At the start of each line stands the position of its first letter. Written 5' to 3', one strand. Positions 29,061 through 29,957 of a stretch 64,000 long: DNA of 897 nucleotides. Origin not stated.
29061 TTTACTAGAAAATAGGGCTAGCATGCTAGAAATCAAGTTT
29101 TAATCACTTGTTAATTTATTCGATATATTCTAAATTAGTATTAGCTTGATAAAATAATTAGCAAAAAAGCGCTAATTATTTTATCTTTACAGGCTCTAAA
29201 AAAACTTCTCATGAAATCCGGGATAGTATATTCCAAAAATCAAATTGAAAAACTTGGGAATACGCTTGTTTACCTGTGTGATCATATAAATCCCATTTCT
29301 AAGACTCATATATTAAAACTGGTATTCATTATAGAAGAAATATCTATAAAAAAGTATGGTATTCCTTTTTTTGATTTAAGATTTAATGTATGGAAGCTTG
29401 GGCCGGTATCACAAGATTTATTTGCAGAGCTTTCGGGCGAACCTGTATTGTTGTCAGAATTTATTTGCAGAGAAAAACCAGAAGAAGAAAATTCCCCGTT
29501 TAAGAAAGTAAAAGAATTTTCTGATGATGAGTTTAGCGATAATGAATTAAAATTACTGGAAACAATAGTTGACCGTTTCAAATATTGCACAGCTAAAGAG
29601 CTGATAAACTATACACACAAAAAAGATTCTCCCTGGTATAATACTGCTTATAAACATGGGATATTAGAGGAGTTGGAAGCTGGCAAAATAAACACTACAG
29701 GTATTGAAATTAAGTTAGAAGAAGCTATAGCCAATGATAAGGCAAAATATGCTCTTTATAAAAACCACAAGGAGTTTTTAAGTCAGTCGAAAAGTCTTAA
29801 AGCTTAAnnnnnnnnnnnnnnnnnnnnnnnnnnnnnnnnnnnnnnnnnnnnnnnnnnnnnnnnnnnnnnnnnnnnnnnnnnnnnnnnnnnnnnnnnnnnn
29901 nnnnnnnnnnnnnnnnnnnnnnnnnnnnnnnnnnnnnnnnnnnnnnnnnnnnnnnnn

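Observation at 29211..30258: Panacea antitoxin paired with an uncharacterised MazF/PemK-like protein in an AT-rich islet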

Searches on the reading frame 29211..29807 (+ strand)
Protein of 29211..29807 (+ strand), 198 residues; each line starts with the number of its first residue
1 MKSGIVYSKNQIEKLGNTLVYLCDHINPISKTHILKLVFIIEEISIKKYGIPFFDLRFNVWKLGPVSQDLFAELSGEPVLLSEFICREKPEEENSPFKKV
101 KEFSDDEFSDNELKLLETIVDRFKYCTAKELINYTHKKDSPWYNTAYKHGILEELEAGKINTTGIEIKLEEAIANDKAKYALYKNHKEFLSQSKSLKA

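Call 3: search_protein_families(library=pfam, proteins=[window:29211-29807:+], max_evalue=1)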
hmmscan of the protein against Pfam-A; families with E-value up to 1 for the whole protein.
window:29211-29807:+ (198 aa): 1 family
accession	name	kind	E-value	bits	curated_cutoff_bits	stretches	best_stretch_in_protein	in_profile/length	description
PF13274.11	SocA_Panacea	-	8.1e-18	65.8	25.7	1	35-143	2-113/113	Antitoxin SocA-like, Panacea domain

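Call 4: search_protein_families(library=padloc, proteins=[window:29211-29807:+], max_evalue=1)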
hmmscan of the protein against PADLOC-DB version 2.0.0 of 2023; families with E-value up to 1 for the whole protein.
window:29211-29807:+ (198 aa): 0 families

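Call 5: search_protein_families(library=ncbifam, proteins=[window:29211-29807:+], max_evalue=1)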
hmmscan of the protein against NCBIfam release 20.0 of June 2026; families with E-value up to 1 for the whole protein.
window:29211-29807:+ (198 aa): 2 families
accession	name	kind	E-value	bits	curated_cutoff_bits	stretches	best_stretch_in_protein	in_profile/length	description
NF047745.1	SocA_antitoxin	equivalog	8.7e-10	38.6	190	1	23-148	14-135/176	type VI toxin-antitoxin system SocA family antitoxin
TIGR02930.1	vnfG_nitrog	equivalog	0.0062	16.9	141.7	1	111-168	41-97/109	V-containing nitrogenase subunit delta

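Call 9: search_protein_families(library=phrogs, proteins=[window:29211-29807:+], max_evalue=1)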
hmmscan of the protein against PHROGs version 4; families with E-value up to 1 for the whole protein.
window:29211-29807:+ (198 aa): 5 families
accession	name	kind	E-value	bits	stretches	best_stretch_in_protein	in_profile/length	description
phrog_1281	-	unknown function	7.8e-20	72.4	1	9-173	7-154/195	-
phrog_10390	-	unknown function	2.5e-13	51.2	1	21-147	157-275/299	-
phrog_17552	-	unknown function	0.03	15.6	0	20-40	31-51/82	-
phrog_10257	-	head and packaging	0.036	15.2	1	88-137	54-104/142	minor head protein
phrog_9779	-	unknown function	0.23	12.9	1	27-57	12-42/77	-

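Call 64: find_homologous_proteins(query=window:29211-29807:+, max_evalue=0.001)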
Query window:29211-29807:+ (198 aa): 297 proteins with E <= 0.001 among 406 candidates; the best 120 are listed.
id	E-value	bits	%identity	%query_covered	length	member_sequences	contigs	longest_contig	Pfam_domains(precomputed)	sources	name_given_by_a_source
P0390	2.3e-126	437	100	100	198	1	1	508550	PF13274.12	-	-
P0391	2.7e-83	296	69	99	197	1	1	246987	PF13274.12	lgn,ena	-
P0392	9.1e-81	288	66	99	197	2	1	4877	PF13274.12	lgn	-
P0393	1.8e-80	287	69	97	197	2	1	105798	PF13274.12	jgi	jgi:uncharacterized phage-associated protein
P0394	2.8e-80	287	67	97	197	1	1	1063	PF13274.12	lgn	-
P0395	1.4e-79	284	68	97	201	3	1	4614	PF13274.12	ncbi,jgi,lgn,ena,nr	ncbi:MAG TPA: Panacea domain-containing protein [Chitinophagaceae bacterium]|nr:Panacea domain-conta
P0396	6.0e-79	282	68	99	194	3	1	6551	PF13274.12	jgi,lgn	jgi:uncharacterized phage-associated protein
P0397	7.7e-79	282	67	97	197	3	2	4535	PF13274.12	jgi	-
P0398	7.9e-79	282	67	99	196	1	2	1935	PF13274.12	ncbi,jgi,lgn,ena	-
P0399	1.1e-78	281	68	97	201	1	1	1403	PF13274.12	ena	-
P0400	4.9e-78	279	66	97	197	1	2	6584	PF13274.12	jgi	jgi:uncharacterized phage-associated protein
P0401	9.7e-78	278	66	99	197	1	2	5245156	PF13274.12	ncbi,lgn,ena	-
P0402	1.5e-77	278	63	97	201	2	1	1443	PF13274.12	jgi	jgi:uncharacterized phage-associated protein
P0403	1.9e-77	277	65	99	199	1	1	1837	PF13274.12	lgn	-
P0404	2.1e-77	277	66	100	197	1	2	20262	PF13274.12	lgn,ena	-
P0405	2.6e-77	277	66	100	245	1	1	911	PF13274.12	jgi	jgi:uncharacterized phage-associated protein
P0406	4.2e-77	276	65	97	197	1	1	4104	PF13274.12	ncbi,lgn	-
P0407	5.5e-77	276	66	100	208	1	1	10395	PF13274.12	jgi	jgi:uncharacterized phage-associated protein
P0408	5.7e-77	276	66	97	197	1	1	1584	PF13274.12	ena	-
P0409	6.5e-77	276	64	97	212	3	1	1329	PF13274.12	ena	-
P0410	6.5e-77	276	65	99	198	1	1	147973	PF13274.12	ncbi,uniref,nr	ncbi:Panacea domain-containing protein [Foetidibacter luteolus]|uniref:Panacea domain-containing pro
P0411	7.2e-77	275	66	97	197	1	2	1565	PF13274.12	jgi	jgi:uncharacterized phage-associated protein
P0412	1.1e-76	275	65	99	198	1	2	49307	PF13274.12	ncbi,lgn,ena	-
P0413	1.4e-76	274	61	97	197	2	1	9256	PF13274.12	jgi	-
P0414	1.9e-76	274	64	99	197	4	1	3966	PF13274.12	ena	-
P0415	2.0e-76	274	63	99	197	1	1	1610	PF13274.12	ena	-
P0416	2.5e-76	274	63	97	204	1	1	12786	PF13274.12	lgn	-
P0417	2.5e-76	274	65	97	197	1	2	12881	PF13274.12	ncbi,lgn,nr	ncbi:MAG: SocA family protein [Flavisolibacter sp.]|nr:SocA family protein [Flavisolibacter sp.]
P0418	2.5e-76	274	62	97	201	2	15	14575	PF13274.12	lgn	-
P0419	3.0e-76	273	62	99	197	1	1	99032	PF13274.12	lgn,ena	-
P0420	3.1e-76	273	62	97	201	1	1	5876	PF13274.12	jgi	jgi:uncharacterized phage-associated protein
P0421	3.1e-76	273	65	97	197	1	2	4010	PF13274.12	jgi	jgi:uncharacterized phage-associated protein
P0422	3.8e-76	273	61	99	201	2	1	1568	PF13274.12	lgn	-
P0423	4.5e-76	273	66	99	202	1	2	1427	PF13274.12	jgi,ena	jgi:uncharacterized phage-associated protein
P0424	5.0e-76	273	64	100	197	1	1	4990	PF13274.12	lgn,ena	-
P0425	1.1e-75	272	61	97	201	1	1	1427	PF13274.12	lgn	-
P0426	1.2e-75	271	65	97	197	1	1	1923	PF13274.12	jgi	jgi:uncharacterized phage-associated protein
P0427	1.2e-75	271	64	97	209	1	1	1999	PF13274.12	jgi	jgi:uncharacterized phage-associated protein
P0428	2.3e-75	270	64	100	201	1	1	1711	PF13274.12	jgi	-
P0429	2.4e-75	270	63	97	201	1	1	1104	PF13274.12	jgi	jgi:uncharacterized phage-associated protein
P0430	3.1e-75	270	61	96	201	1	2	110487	PF13274.12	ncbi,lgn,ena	-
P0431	3.5e-75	270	62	97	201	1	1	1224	PF13274.12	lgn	-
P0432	3.6e-75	270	63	99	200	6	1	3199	PF13274.12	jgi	jgi:uncharacterized phage-associated protein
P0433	4.5e-75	270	64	97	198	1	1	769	PF13274.12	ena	-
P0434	6.7e-75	269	62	100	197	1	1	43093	PF13274.12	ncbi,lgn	-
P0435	7.5e-75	269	63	100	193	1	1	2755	PF13274.12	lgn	-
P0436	8.7e-75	269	63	97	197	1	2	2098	PF13274.12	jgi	jgi:uncharacterized phage-associated protein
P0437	1.0e-74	268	62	97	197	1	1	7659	PF13274.12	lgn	-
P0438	1.2e-74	268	63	97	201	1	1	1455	PF13274.12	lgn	-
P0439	1.5e-74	268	62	100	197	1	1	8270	PF13274.12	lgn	-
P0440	1.5e-74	268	64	97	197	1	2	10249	PF13274.12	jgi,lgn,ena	-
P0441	1.7e-74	268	65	99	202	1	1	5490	PF13274.12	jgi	jgi:uncharacterized phage-associated protein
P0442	1.7e-74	268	62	97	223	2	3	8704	PF13274.12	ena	-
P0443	1.8e-74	268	62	100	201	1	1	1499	PF13274.12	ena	-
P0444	1.8e-74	268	63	100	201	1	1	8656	PF13274.12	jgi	-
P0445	2.0e-74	267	62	100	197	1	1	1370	PF13274.12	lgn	-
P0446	2.4e-74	267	60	99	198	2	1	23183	PF13274.12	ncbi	-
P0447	3.0e-74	267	61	100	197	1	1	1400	PF13274.12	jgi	jgi:uncharacterized phage-associated protein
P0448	3.0e-74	267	59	97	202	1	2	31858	PF13274.12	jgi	jgi:uncharacterized phage-associated protein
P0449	3.0e-74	267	64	100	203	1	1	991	PF13274.12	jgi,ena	jgi:uncharacterized phage-associated protein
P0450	3.6e-74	267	63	97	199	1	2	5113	PF13274.12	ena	-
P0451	3.7e-74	267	63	97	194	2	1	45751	PF13274.12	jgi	jgi:uncharacterized phage-associated protein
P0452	3.8e-74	267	62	99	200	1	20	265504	PF13274.12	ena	-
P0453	4.3e-74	266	61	100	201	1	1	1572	PF13274.12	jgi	jgi:uncharacterized phage-associated protein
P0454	4.5e-74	266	65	97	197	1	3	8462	PF13274.12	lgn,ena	-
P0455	4.7e-74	266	62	99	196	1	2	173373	PF13274.12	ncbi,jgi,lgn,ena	-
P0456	4.8e-74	266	62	100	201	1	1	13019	PF13274.12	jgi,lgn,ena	-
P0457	4.8e-74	266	61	100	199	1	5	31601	PF13274.12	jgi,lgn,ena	-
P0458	5.4e-74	266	64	100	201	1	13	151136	PF13274.12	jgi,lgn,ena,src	-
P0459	6.1e-74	266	65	97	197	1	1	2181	PF13274.12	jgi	-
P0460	6.2e-74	266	62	100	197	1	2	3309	PF13274.12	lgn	-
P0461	6.3e-74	266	61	97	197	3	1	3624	PF13274.12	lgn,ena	-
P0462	6.9e-74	266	62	97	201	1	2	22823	PF13274.12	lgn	-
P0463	8.0e-74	265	64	99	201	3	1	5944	PF13274.12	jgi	jgi:uncharacterized phage-associated protein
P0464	1.1e-73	265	59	99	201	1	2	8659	PF13274.12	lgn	-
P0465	1.3e-73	265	60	99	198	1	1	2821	PF13274.12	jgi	jgi:uncharacterized phage-associated protein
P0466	1.3e-73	265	62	99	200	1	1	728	PF13274.12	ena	-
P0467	1.6e-73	264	63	100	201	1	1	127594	PF13274.12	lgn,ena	-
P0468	2.0e-73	264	62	100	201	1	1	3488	PF13274.12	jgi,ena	jgi:uncharacterized phage-associated protein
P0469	2.1e-73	264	63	100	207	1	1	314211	PF13274.12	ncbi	-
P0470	2.1e-73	264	67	96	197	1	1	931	PF13274.12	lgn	-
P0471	2.1e-73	264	63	100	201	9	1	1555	PF13274.12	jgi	jgi:uncharacterized phage-associated protein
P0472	2.2e-73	264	59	97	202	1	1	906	PF13274.12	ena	-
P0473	2.9e-73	264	62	100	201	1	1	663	PF13274.12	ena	-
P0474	7.4e-73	262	63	100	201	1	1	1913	PF13274.12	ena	-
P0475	8.1e-73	262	61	97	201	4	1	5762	PF13274.12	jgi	-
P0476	8.1e-73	262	62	99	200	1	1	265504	PF13274.12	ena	-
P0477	9.5e-73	262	62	99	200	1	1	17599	PF13274.12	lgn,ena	-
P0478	9.7e-73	262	62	99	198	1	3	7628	PF13274.12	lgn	-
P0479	1.0e-72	262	62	100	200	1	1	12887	PF13274.12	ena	-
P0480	1.3e-72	262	61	100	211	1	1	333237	PF13274.12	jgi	jgi:uncharacterized phage-associated protein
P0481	1.4e-72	261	61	97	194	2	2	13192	PF13274.12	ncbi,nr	ncbi:MAG TPA: Panacea domain-containing protein [Puia sp.]|nr:Panacea domain-containing protein [Pui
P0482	1.5e-72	261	61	100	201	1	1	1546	PF13274.12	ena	-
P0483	2.1e-72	261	60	100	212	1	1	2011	PF13274.12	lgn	-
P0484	2.2e-72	261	62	100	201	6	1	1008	PF13274.12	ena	-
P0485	2.2e-72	261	62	100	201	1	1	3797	PF13274.12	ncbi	-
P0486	2.3e-72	261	62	99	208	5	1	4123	PF13274.12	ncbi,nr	ncbi:MAG TPA: Panacea domain-containing protein [Flavitalea sp.]|nr:Panacea domain-containing protei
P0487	2.7e-72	260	62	100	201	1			PF13274.12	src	-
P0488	4.1e-72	260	61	100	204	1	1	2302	PF13274.12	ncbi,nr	ncbi:MAG: SocA family protein [Ferruginibacter sp.]|nr:SocA family protein [Ferruginibacter sp.]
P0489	4.6e-72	260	60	97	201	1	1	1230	PF13274.12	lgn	-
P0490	6.5e-72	259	61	100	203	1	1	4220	PF13274.12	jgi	jgi:uncharacterized phage-associated protein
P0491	7.5e-72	259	62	100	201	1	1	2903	PF13274.12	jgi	jgi:uncharacterized phage-associated protein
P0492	7.6e-72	259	61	100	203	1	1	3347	PF13274.12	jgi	jgi:uncharacterized phage-associated protein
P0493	8.1e-72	259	61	100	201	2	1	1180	PF13274.12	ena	-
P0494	1.2e-71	258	61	100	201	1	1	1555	PF13274.12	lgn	-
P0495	1.2e-71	258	61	100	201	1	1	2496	PF13274.12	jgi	jgi:uncharacterized phage-associated protein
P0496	1.4e-71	258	62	100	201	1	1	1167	PF13274.12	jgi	-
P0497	1.5e-71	258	60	99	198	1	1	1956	PF13274.12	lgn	-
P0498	1.5e-71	258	58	99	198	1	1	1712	PF13274.12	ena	-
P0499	1.6e-71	258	62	100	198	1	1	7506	PF13274.12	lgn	-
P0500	1.6e-71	258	60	97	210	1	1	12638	PF13274.12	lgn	-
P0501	1.7e-71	258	61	100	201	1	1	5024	PF13274.12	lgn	-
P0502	1.8e-71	258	59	99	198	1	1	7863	PF13274.12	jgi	jgi:uncharacterized phage-associated protein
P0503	2.3e-71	257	62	100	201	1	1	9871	PF13274.12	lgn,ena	-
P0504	2.4e-71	257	60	99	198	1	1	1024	PF13274.12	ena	-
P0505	4.5e-71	256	61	100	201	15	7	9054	PF13274.12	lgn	-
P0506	4.5e-71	256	60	99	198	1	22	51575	PF13274.12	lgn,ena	-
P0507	4.6e-71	256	61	100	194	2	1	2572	PF13274.12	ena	-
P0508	4.7e-71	256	60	99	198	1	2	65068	PF13274.12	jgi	-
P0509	4.9e-71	256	61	100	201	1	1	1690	PF13274.12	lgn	-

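Call 70: predict_structure(alignment_id=A4)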
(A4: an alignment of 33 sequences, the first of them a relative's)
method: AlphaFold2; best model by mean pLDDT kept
length: 198 residues; sequences in the alignment: 33
mean_pLDDT: 92.2   pTM: 0.89
mean pLDDT of the five models: 92.2, 91.6, 91.3, 91.0, 86.8
residues with pLDDT >= 90: 169; 70-90: 19; 50-70: 6; < 50: 4
segments of 3 or more residues with pLDDT < 50: 1-3
pLDDT, mean of each block of 10 residues (from residue 1): 62 96 96 97 97 95 94 92 94 91 95 97 96 95 97 95 95 95 92 67
secondary structure, 60 per line:
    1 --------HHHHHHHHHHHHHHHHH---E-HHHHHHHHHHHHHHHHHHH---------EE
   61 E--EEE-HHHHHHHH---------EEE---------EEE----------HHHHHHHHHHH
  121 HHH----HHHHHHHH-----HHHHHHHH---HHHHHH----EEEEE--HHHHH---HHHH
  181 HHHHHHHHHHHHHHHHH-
elements in order: H9-25 H31-49 E59-61 E64-66 H68-75 E85-87 E97-99 H110-123 H128-135 H141-148 H152-157 E162-166 H169-173 H177-197

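Call 72: fold_search(model_id=the predicted structure, library=pdb)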
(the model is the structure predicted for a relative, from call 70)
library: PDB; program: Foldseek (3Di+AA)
matches with E <= 10: 8; with E <= 0.001: 0
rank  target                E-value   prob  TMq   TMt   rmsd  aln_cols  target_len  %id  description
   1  7yk3_D                3.3e-02  0.99  0.45  0.47   5.3       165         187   13  Crystal structure of DarTG toxin-antitoxin complex from Mycobacterium tuberculosis (released 2023-05-31)
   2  5ih0                  3.9e+00  0.01  0.15  0.11  17.8       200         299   14  Macrolide 2'-phosphotransferase type II Y92M mutant - complex with GDP and erythromycin (released 2017-04-26)
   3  7mq8_LU               5.0e+00  0.02  0.12  0.07  11.7        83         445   12  Cryo-EM structure of the human SSU processome, state pre-A1 (released 2021-09-22)
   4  5f5f_G                5.9e+00  0.04  0.25  0.30  16.0       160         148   11  X-ray structure of Roquin ROQ domain in complex with a Selex-derived hexa-loop RNA motif (released 2016-04-06)
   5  5f5f_A                7.4e+00  0.02  0.21  0.26  16.0       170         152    9  X-ray structure of Roquin ROQ domain in complex with a Selex-derived hexa-loop RNA motif (released 2016-04-06)
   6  3q2k_B                7.4e+00  0.01  0.10  0.07  12.8        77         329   13  Crystal structure of the WlbA dehydrogenase from Bordetella pertussis in complex with NADH and UDP-GlcNAcA (released 2011-01-19)
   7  5lly_C                8.3e+00  0.01  0.15  0.08  21.3       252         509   12  Photosensory Module of Bacteriophytochrome linked Diguanylyl Cyclase from Idiomarina species A28L (released 2017-03-15)
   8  7lwz_C                9.4e+00  0.01  0.16  0.10  18.8       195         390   12  Apo Structure of Vibrio cholerae dGTPase protein VC1979 (released 2021-03-10)

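Call 78: search_solved_structures(query=A4, max_evalue=10, show_alignments=1)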
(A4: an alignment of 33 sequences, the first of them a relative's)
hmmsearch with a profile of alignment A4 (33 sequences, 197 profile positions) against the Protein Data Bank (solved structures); distinct sequences matched with E-value up to 10: 3.
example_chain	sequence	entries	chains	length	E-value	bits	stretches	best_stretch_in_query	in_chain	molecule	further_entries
1e25_A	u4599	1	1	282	0.52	13.1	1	48-116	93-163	EXTENDED-SPECTRUM BETA-LACTAMASE PER-1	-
6pw6_G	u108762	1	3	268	2.1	11.1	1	119-155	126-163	Broadly Neutralizing Antibody NC-Cow1 Heavy Chain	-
6oo0_H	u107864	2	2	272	2.1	11.1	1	119-155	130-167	NC-Cow1 heavy chain | Fab NC-Cow1 heavy chain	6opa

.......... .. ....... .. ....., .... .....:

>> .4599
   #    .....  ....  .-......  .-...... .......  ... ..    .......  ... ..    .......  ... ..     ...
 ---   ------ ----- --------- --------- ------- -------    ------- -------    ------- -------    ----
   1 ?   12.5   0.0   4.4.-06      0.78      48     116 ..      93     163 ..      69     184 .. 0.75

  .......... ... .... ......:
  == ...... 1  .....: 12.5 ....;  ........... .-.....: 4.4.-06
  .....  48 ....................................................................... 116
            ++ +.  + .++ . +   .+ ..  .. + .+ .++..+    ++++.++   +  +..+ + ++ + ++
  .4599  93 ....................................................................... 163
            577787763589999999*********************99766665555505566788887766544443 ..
